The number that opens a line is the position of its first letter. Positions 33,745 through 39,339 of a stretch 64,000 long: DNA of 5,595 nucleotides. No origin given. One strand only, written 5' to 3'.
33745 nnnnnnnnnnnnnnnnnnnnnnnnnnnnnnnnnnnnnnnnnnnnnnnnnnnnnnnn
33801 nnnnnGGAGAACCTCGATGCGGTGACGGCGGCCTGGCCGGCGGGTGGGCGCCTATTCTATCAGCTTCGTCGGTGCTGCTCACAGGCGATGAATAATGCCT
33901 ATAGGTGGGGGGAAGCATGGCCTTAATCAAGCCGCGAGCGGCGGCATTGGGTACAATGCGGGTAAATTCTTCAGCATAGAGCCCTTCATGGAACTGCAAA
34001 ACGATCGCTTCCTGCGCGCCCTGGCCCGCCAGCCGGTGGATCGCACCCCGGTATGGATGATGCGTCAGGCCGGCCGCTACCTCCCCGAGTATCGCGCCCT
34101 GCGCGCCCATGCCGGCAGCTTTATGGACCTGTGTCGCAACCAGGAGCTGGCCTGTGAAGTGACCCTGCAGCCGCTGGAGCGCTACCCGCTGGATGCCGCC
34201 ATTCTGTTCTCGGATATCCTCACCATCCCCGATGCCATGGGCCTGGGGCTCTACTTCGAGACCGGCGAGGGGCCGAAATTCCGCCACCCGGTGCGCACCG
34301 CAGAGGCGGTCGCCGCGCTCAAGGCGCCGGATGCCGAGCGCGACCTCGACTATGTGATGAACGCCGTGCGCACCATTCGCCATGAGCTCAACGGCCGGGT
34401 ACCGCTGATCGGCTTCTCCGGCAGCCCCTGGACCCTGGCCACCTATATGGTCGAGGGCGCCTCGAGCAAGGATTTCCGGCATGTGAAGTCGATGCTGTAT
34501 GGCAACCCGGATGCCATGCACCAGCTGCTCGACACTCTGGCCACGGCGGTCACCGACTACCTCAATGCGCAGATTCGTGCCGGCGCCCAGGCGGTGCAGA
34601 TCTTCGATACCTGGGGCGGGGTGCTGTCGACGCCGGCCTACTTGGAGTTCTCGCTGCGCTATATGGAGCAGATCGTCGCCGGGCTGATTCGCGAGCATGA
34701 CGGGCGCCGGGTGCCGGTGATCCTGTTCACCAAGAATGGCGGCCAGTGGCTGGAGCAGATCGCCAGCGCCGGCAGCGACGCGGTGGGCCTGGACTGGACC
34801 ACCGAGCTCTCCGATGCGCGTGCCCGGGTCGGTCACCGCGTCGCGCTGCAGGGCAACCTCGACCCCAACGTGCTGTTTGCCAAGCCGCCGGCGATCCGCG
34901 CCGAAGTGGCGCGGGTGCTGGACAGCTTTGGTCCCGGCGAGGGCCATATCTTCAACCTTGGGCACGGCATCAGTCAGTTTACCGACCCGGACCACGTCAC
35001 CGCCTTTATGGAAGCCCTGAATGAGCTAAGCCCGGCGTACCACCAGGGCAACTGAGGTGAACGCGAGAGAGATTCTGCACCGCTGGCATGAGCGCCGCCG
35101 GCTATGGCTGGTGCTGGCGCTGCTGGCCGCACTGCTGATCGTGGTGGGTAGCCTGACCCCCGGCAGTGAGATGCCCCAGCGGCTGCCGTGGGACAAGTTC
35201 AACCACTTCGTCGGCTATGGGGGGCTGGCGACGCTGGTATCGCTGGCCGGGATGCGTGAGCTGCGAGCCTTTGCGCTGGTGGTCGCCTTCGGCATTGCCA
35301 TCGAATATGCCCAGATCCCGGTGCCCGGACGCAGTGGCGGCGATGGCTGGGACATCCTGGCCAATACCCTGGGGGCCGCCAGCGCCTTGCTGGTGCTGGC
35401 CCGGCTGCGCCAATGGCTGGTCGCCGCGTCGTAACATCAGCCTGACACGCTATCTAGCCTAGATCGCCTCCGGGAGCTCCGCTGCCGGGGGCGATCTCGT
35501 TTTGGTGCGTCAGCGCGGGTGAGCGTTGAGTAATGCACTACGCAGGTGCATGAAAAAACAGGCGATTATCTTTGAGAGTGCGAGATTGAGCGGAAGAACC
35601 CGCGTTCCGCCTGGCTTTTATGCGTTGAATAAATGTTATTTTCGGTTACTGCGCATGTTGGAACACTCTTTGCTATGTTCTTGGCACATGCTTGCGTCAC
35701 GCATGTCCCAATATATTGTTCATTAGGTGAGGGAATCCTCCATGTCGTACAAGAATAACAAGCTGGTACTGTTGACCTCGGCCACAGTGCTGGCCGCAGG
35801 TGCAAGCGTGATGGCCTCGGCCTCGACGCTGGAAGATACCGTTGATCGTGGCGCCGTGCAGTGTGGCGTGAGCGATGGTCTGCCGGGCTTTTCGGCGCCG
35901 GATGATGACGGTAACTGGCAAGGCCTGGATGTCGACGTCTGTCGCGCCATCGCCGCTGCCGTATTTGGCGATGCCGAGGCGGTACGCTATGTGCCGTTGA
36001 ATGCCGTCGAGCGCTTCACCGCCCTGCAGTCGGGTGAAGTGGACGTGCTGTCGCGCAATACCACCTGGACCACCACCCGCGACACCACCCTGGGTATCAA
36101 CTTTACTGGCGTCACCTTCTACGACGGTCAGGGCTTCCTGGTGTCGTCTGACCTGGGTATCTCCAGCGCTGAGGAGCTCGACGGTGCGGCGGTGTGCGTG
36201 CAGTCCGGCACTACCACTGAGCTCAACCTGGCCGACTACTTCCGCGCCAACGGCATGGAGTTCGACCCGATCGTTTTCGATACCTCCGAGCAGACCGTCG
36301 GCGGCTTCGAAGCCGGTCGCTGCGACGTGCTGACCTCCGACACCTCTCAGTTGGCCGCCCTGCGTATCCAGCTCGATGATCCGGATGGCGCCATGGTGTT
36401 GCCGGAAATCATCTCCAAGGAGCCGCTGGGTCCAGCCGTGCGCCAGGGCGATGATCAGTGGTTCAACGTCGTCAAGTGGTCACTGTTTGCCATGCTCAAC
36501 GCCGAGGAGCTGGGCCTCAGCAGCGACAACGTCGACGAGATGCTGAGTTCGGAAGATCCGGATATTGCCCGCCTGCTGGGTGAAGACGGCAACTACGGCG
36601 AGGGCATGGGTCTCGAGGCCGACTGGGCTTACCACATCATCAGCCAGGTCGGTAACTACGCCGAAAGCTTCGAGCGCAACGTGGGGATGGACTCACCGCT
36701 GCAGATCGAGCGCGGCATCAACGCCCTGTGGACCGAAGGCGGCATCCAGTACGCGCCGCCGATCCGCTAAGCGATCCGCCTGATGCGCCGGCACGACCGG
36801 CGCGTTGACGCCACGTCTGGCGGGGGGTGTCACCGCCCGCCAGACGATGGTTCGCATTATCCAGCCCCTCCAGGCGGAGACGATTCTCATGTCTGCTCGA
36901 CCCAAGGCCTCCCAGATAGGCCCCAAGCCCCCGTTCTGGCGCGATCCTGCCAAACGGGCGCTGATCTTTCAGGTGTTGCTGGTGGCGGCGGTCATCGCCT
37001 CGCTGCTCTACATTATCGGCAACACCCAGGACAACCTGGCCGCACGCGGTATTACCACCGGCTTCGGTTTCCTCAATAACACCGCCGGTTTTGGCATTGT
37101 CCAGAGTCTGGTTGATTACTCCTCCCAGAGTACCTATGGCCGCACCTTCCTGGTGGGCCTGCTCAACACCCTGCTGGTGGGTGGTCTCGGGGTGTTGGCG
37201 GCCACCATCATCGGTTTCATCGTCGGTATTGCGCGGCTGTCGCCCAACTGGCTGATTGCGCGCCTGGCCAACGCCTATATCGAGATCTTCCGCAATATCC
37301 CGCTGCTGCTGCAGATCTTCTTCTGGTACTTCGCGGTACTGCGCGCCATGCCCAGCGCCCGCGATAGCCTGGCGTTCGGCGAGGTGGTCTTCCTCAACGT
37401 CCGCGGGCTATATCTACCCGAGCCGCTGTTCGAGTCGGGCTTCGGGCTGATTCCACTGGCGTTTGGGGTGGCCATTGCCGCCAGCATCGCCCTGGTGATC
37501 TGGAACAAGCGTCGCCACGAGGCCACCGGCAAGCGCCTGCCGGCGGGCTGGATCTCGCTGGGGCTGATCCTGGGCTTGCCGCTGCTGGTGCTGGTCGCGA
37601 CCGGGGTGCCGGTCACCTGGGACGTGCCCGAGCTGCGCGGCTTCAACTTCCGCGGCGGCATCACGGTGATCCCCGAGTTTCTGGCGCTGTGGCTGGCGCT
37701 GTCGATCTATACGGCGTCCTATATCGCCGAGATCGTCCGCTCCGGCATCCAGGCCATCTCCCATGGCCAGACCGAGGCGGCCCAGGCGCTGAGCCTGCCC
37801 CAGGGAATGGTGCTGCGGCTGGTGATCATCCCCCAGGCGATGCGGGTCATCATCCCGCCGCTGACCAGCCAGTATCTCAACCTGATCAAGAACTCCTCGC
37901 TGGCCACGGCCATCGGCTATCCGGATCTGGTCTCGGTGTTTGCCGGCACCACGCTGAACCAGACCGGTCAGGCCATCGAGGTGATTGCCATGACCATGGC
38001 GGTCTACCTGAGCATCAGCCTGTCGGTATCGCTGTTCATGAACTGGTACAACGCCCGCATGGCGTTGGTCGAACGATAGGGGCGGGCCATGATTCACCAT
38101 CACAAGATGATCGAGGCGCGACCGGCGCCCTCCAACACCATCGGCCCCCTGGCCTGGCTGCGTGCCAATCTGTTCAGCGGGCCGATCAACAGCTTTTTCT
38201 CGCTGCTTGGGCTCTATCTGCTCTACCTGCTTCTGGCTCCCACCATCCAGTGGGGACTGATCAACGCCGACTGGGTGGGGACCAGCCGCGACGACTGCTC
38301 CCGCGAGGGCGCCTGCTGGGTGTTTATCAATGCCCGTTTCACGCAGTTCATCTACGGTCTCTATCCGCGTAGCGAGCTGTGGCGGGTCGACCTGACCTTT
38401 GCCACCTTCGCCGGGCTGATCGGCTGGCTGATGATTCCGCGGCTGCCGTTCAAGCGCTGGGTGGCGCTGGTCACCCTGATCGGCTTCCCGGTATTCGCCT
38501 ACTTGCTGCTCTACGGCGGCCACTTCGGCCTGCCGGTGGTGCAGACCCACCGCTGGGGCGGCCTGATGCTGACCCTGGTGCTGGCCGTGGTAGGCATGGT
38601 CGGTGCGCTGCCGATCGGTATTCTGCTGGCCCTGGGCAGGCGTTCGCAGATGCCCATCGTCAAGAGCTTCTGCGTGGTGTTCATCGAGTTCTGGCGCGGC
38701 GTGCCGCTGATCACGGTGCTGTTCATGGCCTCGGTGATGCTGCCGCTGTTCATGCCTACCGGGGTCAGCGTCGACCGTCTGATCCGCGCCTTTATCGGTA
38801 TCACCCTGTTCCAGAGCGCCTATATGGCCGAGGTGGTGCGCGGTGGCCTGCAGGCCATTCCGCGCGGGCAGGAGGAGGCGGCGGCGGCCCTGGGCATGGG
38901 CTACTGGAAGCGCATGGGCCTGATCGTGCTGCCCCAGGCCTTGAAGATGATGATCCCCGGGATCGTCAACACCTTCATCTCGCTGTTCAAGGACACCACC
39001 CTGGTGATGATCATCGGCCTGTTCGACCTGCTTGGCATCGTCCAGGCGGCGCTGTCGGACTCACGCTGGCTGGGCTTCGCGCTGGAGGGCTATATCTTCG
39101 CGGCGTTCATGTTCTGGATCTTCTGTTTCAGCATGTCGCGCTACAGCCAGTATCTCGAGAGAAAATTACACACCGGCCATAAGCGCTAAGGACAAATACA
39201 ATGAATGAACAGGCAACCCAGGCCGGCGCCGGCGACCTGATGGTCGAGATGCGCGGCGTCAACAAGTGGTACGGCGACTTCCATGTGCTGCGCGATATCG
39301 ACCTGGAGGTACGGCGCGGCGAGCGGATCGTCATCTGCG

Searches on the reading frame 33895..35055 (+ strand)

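Call 8: search_protein_families(library=pfam, proteins=[window:33895-35055:+], max_evalue=0.01)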
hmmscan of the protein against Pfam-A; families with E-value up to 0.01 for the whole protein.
window:33895-35055:+ (386 aa): 2 families
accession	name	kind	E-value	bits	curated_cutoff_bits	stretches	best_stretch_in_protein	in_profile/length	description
PF01208.23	URO-D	-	3.3e-142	474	23.9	1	35-377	2-345/346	Uroporphyrinogen decarboxylase (URO-D)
PF21775.3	PutA_1st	-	0.0074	16.2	27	0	44-59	11-26/33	PutA, RHH domain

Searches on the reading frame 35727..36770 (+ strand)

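Call 8: search_protein_families(library=pfam, proteins=[window:35727-36770:+], max_evalue=0.01)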
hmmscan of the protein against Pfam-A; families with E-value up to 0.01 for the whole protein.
window:35727-36770:+ (347 aa): 1 family
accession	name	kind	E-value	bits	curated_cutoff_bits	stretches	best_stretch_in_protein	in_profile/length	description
PF00497.25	SBP_bac_3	-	2.1e-14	53.9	26.4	1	45-261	2-121/132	Bacterial extracellular solute-binding proteins, family 3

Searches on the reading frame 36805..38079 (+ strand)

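Call 8: search_protein_families(library=pfam, proteins=[window:36805-38079:+], max_evalue=0.01)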
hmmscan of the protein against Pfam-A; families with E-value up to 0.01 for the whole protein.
window:36805-38079:+ (424 aa): 1 family
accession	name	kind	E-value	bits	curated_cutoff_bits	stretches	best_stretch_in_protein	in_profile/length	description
PF00528.27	BPD_transp_1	-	2e-13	50.9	26.4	1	134-419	2-182/184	Binding-protein-dependent transport system inner membrane component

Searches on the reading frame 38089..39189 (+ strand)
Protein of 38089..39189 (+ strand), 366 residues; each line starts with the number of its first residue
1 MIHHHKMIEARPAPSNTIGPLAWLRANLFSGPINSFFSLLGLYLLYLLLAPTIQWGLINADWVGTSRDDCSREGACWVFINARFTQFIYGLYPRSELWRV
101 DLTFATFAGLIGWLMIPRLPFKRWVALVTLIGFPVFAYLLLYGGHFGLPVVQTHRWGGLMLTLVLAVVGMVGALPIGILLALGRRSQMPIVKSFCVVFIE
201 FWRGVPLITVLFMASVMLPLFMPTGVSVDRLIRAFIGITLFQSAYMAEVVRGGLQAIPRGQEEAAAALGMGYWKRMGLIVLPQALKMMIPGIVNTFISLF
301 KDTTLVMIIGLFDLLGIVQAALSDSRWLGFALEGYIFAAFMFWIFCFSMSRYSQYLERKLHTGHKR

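Call 8: search_protein_families(library=pfam, proteins=[window:38089-39189:+], max_evalue=0.01)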
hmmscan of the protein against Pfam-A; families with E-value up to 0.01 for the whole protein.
window:38089-39189:+ (366 aa): 1 family
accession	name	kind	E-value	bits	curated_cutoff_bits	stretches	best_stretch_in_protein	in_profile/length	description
PF00528.27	BPD_transp_1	-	2e-22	80.2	26.4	1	173-360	1-182/184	Binding-protein-dependent transport system inner membrane component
